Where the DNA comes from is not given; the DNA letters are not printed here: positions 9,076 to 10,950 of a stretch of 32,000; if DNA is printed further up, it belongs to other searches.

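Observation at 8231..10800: Translationally coupled PUA/PP-loop/Cys-cluster enzyme and SelA-like PLP enzyme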

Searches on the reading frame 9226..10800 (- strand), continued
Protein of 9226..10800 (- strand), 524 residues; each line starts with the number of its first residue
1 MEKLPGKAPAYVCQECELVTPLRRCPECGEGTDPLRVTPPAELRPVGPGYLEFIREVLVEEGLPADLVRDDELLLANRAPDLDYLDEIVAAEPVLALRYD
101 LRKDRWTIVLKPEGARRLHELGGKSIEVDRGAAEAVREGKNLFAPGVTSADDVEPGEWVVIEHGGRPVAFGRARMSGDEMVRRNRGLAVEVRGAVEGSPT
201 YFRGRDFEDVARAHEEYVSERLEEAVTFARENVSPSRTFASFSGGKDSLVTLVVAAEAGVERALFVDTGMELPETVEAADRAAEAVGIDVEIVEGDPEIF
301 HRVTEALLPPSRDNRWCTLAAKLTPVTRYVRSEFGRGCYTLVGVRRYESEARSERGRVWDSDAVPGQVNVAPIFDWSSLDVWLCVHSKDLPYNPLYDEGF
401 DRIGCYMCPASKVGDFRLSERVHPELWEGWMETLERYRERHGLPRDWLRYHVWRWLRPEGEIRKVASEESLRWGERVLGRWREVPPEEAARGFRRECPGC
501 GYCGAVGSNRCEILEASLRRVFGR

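Call 28: search_protein_families(library=pfam, proteins=[P0171, P0174, P0131, P0083, P0143, P0175, P0076], max_evalue=0.001)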
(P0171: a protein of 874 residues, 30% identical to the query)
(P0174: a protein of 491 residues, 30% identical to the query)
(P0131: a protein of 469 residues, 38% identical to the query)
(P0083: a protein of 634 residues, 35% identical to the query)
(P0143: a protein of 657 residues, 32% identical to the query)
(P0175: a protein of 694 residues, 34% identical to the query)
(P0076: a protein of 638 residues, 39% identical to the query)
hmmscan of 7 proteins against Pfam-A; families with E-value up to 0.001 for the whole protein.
P0171 (874 aa): 8 families
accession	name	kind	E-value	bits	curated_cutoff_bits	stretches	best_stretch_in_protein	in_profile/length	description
PF01507.26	PAPS_reduct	-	1.3e-37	129.9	22.5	1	279-430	2-153/175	Phosphoadenosine phosphosulfate reductase domain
PF01472.26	PUA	-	7.4e-16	58.3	24.8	1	130-200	1-71/74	PUA domain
PF12838.12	Fer4_7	-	3.3e-07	31.1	27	1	822-864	1-50/52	4Fe-4S dicluster domain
PF13237.11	Fer4_10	-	2e-06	28.1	25.5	1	817-863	3-53/53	4Fe-4S dicluster domain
PF14697.11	Fer4_21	-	0.00011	22.7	35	1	820-865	5-54/59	4Fe-4S dicluster domain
PF00037.32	Fer4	-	0.00011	22.3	21.1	1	846-864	2-20/24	4Fe-4S binding domain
PF12797.12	Fer4_2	-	0.00016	21.8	24.5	1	844-864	2-22/22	4Fe-4S binding domain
PF13187.11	Fer4_9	-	0.00027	21.3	27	1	822-864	1-49/52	4Fe-4S dicluster domain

P0174 (491 aa): 2 families
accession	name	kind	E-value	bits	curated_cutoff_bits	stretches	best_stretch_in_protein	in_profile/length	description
PF01507.26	PAPS_reduct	-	4.1e-48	164.1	22.5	1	268-443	2-174/175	Phosphoadenosine phosphosulfate reductase domain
PF01472.26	PUA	-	1e-12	48.2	24.8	1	135-214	2-72/74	PUA domain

P0131 (469 aa): 2 families
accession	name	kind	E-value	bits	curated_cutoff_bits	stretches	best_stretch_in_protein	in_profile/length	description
PF01507.26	PAPS_reduct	-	2.4e-48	164.9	22.5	1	242-413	2-174/175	Phosphoadenosine phosphosulfate reductase domain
PF01472.26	PUA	-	1.1e-18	67.3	24.8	1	125-196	2-72/74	PUA domain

P0083 (634 aa): 10 families
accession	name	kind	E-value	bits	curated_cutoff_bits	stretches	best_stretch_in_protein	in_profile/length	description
PF01507.26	PAPS_reduct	-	4.6e-47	160.7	22.5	1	250-422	2-174/175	Phosphoadenosine phosphosulfate reductase domain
PF01472.26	PUA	-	7.4e-21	74.3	24.8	1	131-200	2-71/74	PUA domain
PF12838.12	Fer4_7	-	1.2e-06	29.3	27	1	589-629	2-50/52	4Fe-4S dicluster domain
PF13187.11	Fer4_9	-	1.4e-06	28.7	27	1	589-628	2-48/52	4Fe-4S dicluster domain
PF13237.11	Fer4_10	-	7.8e-06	26.2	25.5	1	589-628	9-53/53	4Fe-4S dicluster domain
PF13746.11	Fer4_18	-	1.2e-05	25.9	27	1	571-630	43-98/114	4Fe-4S dicluster domain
PF12797.12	Fer4_2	-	3.4e-05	24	24.5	0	611-629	4-22/22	4Fe-4S binding domain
PF13534.11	Fer4_17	-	4.5e-05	24.3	22.2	0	584-603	41-60/61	4Fe-4S dicluster domain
PF00037.32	Fer4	-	0.00018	21.6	21.1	0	612-629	3-20/24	4Fe-4S binding domain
PF13183.11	Fer4_8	-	0.00024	22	27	0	615-631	3-19/68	4Fe-4S dicluster domain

P0143 (657 aa): 12 families
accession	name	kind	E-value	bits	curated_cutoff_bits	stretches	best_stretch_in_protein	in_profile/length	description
PF01507.26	PAPS_reduct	-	3.4e-39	135.1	22.5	1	257-427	3-174/175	Phosphoadenosine phosphosulfate reductase domain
PF12838.12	Fer4_7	-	5.5e-09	36.8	27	1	593-635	1-50/52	4Fe-4S dicluster domain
PF00037.32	Fer4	-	2.7e-08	33.7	21.1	2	592-607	6-21/24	4Fe-4S binding domain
PF14697.11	Fer4_21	-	4.5e-07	30.3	35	1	591-635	5-53/59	4Fe-4S dicluster domain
PF12837.12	Fer4_6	-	1.4e-06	28.4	25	1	616-635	2-21/24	4Fe-4S binding domain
PF13237.11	Fer4_10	-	2e-06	28.1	25.5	2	591-634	6-53/53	4Fe-4S dicluster domain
PF13183.11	Fer4_8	-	2.9e-06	28.2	27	0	590-606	50-66/68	4Fe-4S dicluster domain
PF13187.11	Fer4_9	-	5.5e-06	26.8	27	1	593-635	1-49/52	4Fe-4S dicluster domain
PF01472.26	PUA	-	1.3e-05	25.5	24.8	1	130-185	3-58/74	PUA domain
PF12797.12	Fer4_2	-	3.5e-05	23.9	24.5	1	615-635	2-22/22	4Fe-4S binding domain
PF13534.11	Fer4_17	-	0.00017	22.5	22.2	0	581-607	33-59/61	4Fe-4S dicluster domain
PF12800.12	Fer4_4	-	0.00076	20.1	24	0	592-607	2-17/17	4Fe-4S binding domain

P0175 (694 aa): 12 families
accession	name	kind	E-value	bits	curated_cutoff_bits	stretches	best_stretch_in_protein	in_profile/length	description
PF01507.26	PAPS_reduct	-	5.1e-47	160.6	22.5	1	238-410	2-174/175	Phosphoadenosine phosphosulfate reductase domain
PF12838.12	Fer4_7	-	2.2e-09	38.1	27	1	579-625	1-49/52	4Fe-4S dicluster domain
PF13183.11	Fer4_8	-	1.7e-08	35.3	27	0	611-633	2-24/68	4Fe-4S dicluster domain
PF00037.32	Fer4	-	3.3e-08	33.4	21.1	1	578-596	6-24/24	4Fe-4S binding domain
PF13187.11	Fer4_9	-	4.7e-08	33.4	27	1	579-625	1-48/52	4Fe-4S dicluster domain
PF12797.12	Fer4_2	-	2.6e-07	30.6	24.5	1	606-625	2-21/22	4Fe-4S binding domain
PF13534.11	Fer4_17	-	4.1e-06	27.7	22.2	0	574-593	40-59/61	4Fe-4S dicluster domain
PF13484.11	Fer4_16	-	7.2e-06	27.1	30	0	579-598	1-20/66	4Fe-4S double cluster binding domain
PF12837.12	Fer4_6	-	1.8e-05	24.9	25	1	607-625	2-20/24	4Fe-4S binding domain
PF14697.11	Fer4_21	-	3.5e-05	24.3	35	1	578-630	6-57/59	4Fe-4S dicluster domain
PF13237.11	Fer4_10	-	0.00018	21.8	25.5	1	579-625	8-53/53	4Fe-4S dicluster domain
PF12800.12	Fer4_4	-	0.0005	20.6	24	0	612-625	2-15/17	4Fe-4S binding domain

P0076 (638 aa): 7 families
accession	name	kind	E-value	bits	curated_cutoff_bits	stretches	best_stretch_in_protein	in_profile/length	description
PF01507.26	PAPS_reduct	-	1.4e-44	152.6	22.5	1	250-423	2-174/175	Phosphoadenosine phosphosulfate reductase domain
PF01472.26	PUA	-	2.9e-19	69.2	24.8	1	132-199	3-70/74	PUA domain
PF14697.11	Fer4_21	-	1.9e-07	31.6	35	1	586-628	7-53/59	4Fe-4S dicluster domain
PF13187.11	Fer4_9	-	1.8e-05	25.1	27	1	586-628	1-49/52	4Fe-4S dicluster domain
PF13237.11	Fer4_10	-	2.3e-05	24.7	25.5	1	581-627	3-53/53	4Fe-4S dicluster domain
PF12838.12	Fer4_7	-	2.7e-05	25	27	1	587-628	2-50/52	4Fe-4S dicluster domain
PF12797.12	Fer4_2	-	0.00036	20.8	24.5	1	609-628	3-22/22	4Fe-4S binding domain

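Call 33: find_encoding_contigs(protein=P0174, flank=6000, max_places=2)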
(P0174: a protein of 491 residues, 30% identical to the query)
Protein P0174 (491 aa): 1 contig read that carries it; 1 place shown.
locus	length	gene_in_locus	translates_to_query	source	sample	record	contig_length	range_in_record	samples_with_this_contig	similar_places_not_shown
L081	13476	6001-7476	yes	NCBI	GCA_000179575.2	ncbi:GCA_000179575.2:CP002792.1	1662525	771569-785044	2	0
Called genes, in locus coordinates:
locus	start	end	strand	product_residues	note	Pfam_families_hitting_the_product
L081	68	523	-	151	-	PF13237:Fer4_10 (faint), PF13247:Fer4_11, PF12838:Fer4_7 (weak), PF13187:Fer4_9 (weak), PF25160:LdpA_Fe-S-bd, PF00037:Fer4, PF12797:Fer4_2 (weak), PF12837:Fer4_6 (weak), +1 more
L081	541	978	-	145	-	PF02552:CO_dh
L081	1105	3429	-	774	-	PF03063:Prismane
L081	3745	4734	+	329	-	PF02826:2-Hacid_dh_C (weak), PF03446:NAD_binding_2 (weak), PF03807:F420_oxidored (weak), PF07991:KARI_N, PF01450:KARI_C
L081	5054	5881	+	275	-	PF01925:TauE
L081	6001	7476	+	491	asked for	PF01472:PUA, PF01507:PAPS_reduct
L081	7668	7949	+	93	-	PF10622:Ehbp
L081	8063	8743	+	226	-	PF00702:Hydrolase, PF12710:HAD (weak), PF13419:HAD_2, PF13242:Hydrolase_like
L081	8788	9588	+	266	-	PF02654:CobS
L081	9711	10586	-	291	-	PF09894:Connectase_N, PF25274:Connectase_C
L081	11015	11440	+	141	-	PF01402:RHH_1, PF08753:NikR_C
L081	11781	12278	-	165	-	PF00196:GerE (weak), PF00126:HTH_1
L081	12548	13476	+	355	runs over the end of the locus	PF00478:IMPDH (faint), PF01070:FMN_dh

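Call 34: find_encoding_contigs(protein=P0083, flank=6000, max_places=2)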
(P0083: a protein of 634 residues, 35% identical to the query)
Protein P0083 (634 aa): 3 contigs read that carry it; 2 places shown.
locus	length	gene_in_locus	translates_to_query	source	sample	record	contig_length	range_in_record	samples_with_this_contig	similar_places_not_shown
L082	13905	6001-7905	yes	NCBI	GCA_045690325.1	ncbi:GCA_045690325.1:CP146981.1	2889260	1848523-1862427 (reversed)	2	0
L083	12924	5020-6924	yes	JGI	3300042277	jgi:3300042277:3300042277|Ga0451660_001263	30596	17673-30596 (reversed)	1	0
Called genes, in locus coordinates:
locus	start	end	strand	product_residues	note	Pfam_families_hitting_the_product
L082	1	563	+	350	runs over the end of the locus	-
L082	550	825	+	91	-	PF07927:HicA_toxin (weak)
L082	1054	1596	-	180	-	PF01928:CYTH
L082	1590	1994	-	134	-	PF12172:zf-ChsH2, PF01796:OB_ChsH2_C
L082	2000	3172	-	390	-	PF00108:Thiolase_N, PF22691:Thiolase_C_1, PF02803:Thiolase_C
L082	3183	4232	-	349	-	PF01154:HMG_CoA_synt_N (weak), PF08541:ACP_syn_III_C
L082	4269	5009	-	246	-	PF01381:HTH_3 (weak)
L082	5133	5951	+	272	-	PF01930:Cas_Cas4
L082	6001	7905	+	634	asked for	PF01472:PUA, PF01507:PAPS_reduct, PF13746:Fer4_18 (faint), PF12838:Fer4_7 (weak), PF13187:Fer4_9 (weak), PF13237:Fer4_10 (faint)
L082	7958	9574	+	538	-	PF02142:MGS, PF01808:AICARFT_IMPCHas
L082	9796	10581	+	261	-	PF25213:HVO_A0261_N, PF01022:HTH_5 (faint), PF08350:FilR1_middle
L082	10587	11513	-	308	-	PF01040:UbiA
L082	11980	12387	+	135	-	-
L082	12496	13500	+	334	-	PF04014:MazE_antitoxin, PF01895:PhoU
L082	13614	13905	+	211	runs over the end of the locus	PF03193:RsgA_GTPase (faint), PF00025:Arf (faint), PF00009:GTP_EFTU (weak), PF01926:MMR_HSR1, PF00009:GTP_EFTU (weak)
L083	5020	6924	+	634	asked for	PF01472:PUA, PF01507:PAPS_reduct, PF13746:Fer4_18 (faint), PF12838:Fer4_7 (weak), PF13187:Fer4_9 (weak), PF13237:Fer4_10 (faint)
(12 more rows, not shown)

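Call 35: find_encoding_contigs(protein=P0175, flank=6000, max_places=2)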
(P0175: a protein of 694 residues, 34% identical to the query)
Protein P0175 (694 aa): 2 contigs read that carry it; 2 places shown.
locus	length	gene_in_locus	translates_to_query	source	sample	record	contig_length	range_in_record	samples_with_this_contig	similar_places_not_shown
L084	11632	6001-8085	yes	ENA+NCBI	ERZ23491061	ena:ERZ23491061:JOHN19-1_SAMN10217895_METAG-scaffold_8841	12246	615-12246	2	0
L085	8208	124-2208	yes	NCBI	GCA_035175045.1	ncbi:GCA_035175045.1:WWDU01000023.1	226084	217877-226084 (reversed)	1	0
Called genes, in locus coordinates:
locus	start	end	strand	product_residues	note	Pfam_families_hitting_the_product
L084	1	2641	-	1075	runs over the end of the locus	PF00082:Peptidase_S8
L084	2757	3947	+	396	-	PF13360:PQQ_2 (faint)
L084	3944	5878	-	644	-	-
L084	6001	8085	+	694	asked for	PF01507:PAPS_reduct, PF13183:Fer4_8 (faint), PF13534:Fer4_17 (faint), PF00037:Fer4 (faint), PF12797:Fer4_2 (faint), PF12838:Fer4_7, PF13187:Fer4_9, PF13484:Fer4_16 (faint)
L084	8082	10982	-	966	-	PF00270:DEAD, PF04851:ResIII (weak), PF00271:Helicase_C, PF08494:DEAD_assoc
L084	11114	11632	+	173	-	?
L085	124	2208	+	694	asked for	PF01507:PAPS_reduct, PF13183:Fer4_8 (faint), PF13534:Fer4_17 (faint), PF00037:Fer4 (faint), PF12797:Fer4_2 (faint), PF12838:Fer4_7, PF13187:Fer4_9, PF13484:Fer4_16 (faint)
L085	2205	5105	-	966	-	PF00270:DEAD, PF04851:ResIII (weak), PF00271:Helicase_C, PF08494:DEAD_assoc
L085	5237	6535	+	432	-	-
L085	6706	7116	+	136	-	PF04014:MazE_antitoxin, PF01842:ACT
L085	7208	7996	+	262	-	PF01904:DUF72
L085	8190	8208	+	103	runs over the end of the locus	-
